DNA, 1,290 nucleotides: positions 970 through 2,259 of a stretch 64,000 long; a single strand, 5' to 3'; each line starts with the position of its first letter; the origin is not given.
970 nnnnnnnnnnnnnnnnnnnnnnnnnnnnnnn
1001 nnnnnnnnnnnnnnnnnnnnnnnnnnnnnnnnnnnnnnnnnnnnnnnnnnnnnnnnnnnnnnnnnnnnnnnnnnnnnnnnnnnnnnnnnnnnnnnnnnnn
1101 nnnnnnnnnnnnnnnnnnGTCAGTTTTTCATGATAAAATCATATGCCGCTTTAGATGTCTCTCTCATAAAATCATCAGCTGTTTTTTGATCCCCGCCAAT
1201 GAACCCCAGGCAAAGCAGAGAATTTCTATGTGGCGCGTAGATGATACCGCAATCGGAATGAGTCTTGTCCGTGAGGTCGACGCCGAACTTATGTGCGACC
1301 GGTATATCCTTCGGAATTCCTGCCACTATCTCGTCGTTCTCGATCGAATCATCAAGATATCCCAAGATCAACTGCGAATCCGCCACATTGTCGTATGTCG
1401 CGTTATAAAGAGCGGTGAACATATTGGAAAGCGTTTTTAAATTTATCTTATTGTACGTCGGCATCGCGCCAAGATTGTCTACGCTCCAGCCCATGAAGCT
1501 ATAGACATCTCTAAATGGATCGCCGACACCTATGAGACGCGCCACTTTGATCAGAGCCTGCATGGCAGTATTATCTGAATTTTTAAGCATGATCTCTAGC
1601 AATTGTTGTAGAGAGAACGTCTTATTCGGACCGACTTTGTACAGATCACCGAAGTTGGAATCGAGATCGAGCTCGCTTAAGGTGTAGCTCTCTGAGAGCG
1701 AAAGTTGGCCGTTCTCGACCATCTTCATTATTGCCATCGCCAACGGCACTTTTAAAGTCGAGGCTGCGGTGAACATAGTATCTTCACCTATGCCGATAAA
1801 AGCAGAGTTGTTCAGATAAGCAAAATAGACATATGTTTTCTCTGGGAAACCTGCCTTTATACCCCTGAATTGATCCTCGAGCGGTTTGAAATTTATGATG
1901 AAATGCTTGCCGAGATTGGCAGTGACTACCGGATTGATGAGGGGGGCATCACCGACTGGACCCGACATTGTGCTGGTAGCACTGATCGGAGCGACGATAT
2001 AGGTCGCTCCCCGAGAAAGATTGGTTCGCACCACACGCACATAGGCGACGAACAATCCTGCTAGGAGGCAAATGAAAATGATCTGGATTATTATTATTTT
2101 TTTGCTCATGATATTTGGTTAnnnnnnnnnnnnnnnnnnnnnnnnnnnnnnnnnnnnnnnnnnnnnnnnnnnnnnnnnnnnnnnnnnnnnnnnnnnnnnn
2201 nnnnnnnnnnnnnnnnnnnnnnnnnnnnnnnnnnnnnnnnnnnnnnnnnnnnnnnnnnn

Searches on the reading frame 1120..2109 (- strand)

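Call 64: search_protein_families(library=pfam, proteins=[window:1120-2109:-])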
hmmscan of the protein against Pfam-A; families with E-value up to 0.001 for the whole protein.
window:1120-2109:- (329 aa): 2 families
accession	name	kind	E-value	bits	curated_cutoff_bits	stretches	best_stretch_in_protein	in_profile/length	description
PF13354.11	Beta-lactamase2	-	3.1e-33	115.4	22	1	94-295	2-205/214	Beta-lactamase enzyme family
PF00144.29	Beta-lactamase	-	0.00011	22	27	1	98-140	35-77/329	Beta-lactamase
